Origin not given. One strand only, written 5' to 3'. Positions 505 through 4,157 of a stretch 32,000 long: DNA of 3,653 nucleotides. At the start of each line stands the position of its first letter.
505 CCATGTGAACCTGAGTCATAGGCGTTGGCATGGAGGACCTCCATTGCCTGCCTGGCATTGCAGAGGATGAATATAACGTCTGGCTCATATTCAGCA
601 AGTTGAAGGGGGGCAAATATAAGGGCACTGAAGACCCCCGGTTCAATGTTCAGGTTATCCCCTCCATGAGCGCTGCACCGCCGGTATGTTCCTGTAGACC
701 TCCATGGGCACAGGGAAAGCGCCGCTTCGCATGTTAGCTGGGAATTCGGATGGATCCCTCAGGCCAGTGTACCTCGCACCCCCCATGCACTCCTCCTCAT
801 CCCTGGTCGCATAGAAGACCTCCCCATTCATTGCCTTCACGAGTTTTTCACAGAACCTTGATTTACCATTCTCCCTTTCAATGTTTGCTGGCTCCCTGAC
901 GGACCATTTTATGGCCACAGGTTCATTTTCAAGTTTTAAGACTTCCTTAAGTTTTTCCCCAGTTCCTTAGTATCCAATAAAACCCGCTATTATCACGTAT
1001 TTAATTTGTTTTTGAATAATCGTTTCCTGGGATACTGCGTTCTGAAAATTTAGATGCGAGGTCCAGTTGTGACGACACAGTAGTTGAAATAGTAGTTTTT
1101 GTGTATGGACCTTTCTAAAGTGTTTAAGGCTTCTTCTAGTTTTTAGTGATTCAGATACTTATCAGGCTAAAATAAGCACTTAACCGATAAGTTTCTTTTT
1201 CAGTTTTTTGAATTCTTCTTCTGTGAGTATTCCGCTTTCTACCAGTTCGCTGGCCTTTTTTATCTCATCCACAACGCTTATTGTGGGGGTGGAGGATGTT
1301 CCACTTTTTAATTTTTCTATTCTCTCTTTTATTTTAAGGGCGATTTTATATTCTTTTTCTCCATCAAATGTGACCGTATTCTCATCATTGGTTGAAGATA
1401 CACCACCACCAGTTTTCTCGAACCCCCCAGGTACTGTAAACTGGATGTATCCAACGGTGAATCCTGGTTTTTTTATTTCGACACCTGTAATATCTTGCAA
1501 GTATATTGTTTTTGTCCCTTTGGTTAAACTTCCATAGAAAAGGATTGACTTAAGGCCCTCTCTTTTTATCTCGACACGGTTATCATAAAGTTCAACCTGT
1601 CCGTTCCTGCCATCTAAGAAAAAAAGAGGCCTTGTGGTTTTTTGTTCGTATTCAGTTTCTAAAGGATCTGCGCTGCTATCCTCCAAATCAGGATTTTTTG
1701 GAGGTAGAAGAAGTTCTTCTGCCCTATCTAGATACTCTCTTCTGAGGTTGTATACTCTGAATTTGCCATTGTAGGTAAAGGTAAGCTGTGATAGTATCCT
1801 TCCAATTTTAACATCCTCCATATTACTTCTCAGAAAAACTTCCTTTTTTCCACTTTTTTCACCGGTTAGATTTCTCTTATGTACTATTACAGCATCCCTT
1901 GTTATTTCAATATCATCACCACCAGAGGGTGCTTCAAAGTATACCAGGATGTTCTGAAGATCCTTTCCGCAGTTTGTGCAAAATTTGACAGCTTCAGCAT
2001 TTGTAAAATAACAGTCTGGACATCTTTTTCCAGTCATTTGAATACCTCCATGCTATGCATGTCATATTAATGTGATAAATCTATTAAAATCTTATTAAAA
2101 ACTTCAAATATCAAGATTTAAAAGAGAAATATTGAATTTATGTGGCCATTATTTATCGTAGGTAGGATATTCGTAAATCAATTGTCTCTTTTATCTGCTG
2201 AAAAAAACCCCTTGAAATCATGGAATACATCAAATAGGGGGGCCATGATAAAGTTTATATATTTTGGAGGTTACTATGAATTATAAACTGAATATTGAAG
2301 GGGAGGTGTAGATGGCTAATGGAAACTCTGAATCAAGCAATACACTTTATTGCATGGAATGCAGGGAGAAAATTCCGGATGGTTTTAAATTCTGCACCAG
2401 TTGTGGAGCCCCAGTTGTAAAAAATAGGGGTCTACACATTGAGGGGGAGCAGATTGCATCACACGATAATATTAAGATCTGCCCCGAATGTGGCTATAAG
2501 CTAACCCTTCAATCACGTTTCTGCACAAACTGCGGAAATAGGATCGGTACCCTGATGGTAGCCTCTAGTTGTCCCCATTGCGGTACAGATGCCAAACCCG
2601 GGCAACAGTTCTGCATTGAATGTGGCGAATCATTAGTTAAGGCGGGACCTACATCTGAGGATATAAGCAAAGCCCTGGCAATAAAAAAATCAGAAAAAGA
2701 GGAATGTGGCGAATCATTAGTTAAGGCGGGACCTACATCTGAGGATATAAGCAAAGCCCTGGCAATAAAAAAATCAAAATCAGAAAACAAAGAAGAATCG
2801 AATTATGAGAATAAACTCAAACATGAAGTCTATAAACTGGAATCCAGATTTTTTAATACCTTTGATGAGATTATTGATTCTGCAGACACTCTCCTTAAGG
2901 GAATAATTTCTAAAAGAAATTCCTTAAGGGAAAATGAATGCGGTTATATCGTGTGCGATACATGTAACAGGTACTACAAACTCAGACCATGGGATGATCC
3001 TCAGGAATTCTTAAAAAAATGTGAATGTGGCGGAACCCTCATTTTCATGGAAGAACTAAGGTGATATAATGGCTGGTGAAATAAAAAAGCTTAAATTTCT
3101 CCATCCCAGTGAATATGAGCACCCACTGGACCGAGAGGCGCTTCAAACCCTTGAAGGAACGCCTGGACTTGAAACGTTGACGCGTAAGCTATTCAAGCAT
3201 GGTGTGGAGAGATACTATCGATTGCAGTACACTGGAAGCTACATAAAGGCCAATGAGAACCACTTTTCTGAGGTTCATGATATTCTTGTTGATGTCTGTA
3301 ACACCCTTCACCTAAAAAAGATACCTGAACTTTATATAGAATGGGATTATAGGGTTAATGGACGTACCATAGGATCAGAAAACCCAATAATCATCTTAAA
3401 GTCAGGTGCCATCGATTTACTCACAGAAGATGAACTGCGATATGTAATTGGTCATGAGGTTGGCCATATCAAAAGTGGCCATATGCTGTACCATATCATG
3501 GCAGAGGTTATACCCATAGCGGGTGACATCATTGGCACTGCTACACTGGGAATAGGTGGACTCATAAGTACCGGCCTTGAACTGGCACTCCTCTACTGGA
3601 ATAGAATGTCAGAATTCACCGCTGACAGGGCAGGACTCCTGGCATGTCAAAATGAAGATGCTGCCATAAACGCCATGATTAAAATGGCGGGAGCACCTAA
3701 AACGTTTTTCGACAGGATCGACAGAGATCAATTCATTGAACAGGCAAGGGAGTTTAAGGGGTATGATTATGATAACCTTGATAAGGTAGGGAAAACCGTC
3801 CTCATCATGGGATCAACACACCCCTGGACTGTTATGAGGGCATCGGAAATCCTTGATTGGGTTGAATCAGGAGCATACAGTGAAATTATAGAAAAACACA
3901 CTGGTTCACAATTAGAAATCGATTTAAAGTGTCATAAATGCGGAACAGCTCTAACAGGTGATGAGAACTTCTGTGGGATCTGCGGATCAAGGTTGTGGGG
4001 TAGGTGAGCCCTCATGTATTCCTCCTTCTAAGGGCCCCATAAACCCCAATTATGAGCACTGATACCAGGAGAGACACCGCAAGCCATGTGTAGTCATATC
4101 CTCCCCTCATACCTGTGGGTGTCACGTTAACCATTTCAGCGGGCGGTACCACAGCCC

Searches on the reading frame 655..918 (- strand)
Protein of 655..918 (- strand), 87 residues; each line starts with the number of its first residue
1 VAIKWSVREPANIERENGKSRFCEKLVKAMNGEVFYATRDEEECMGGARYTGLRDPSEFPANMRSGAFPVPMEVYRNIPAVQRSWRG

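Call 35: search_protein_families(library=pfam, proteins=[window:655-918:-], max_evalue=0.001)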
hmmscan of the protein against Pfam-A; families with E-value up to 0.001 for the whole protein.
window:655-918:- (87 aa): 1 family
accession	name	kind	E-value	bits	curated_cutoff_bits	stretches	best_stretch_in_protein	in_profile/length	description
PF02596.20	DUF169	-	5.8e-12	46.3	27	1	2-85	14-97/209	Uncharacterised ArCR, COG2043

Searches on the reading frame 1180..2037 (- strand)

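Call 34: search_protein_families(library=pfam, proteins=[window:1180-2037:-], max_evalue=0.001)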
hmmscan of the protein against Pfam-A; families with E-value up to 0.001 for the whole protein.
window:1180-2037:- (285 aa): 2 families
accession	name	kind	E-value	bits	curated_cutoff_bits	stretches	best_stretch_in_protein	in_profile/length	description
PF14472.11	DUF4429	-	1.7e-08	35.3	25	1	172-233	23-88/95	Domain of unknown function (DUF4429)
PF09851.14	SHOCT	-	8.5e-06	25.8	27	1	257-283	1-27/28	Short C-terminal domain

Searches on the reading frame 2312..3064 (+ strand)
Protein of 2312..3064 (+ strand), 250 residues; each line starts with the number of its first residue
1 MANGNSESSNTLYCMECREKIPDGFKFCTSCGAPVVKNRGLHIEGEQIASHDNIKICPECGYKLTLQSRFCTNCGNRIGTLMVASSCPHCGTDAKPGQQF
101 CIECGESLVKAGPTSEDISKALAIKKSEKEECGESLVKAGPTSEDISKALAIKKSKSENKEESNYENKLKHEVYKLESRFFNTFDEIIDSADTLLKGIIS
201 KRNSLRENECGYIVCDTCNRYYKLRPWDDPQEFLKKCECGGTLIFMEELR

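Call 34: search_protein_families(library=pfam, proteins=[window:2312-3064:+], max_evalue=0.001)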
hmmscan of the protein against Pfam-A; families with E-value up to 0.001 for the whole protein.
window:2312-3064:+ (250 aa): 7 families
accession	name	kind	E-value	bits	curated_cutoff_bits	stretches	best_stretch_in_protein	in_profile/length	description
PF13240.11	Zn_Ribbon_1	-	1.8e-18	66.1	25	3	13-35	1-23/23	zinc-ribbon domain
PF12773.13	DZR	-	9.9e-16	58.1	27.3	2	14-75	1-45/45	Double zinc ribbon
PF13248.11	Zn_ribbon_3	-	1.5e-09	37.4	27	2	56-78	4-26/26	zinc-ribbon domain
PF17032.10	Zn_ribbon_15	-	2.6e-09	38.2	28.9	0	48-75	46-73/73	zinc-ribbon family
PF18912.6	DZR_2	-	2e-06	28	27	0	9-36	19-47/56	Double zinc ribbon domain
PF24460.1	DUF7575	-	5.2e-06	26.2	28.5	0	85-108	4-27/28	Domain of unknown function (DUF7575)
PF24463.1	DUF7577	-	9.1e-05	22.4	28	0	86-108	4-26/27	Domain of unknown function (DUF7577)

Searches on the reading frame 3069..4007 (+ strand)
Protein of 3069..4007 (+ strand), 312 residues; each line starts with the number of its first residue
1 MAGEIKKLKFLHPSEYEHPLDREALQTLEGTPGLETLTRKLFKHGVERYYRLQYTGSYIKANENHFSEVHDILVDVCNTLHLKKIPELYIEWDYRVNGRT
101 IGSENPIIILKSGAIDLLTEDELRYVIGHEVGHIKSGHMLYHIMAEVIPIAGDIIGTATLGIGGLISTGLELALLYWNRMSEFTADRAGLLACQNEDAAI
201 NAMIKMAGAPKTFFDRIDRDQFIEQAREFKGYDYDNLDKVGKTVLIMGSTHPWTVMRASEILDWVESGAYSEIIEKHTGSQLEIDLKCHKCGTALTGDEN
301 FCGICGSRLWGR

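Call 34: search_protein_families(library=pfam, proteins=[window:3069-4007:+], max_evalue=0.001)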
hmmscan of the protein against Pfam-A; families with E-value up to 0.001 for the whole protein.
window:3069-4007:+ (312 aa): 3 families
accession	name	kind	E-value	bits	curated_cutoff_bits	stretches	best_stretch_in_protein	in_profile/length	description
PF01435.24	Peptidase_M48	-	4.6e-20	72.7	20.3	1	68-264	6-185/186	Peptidase family M48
PF13240.11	Zn_Ribbon_1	-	3.6e-05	23.8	25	1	287-309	1-23/23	zinc-ribbon domain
PF05569.17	Peptidase_M56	-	0.0007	19.3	31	1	66-147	137-217/296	BlaR1 peptidase M56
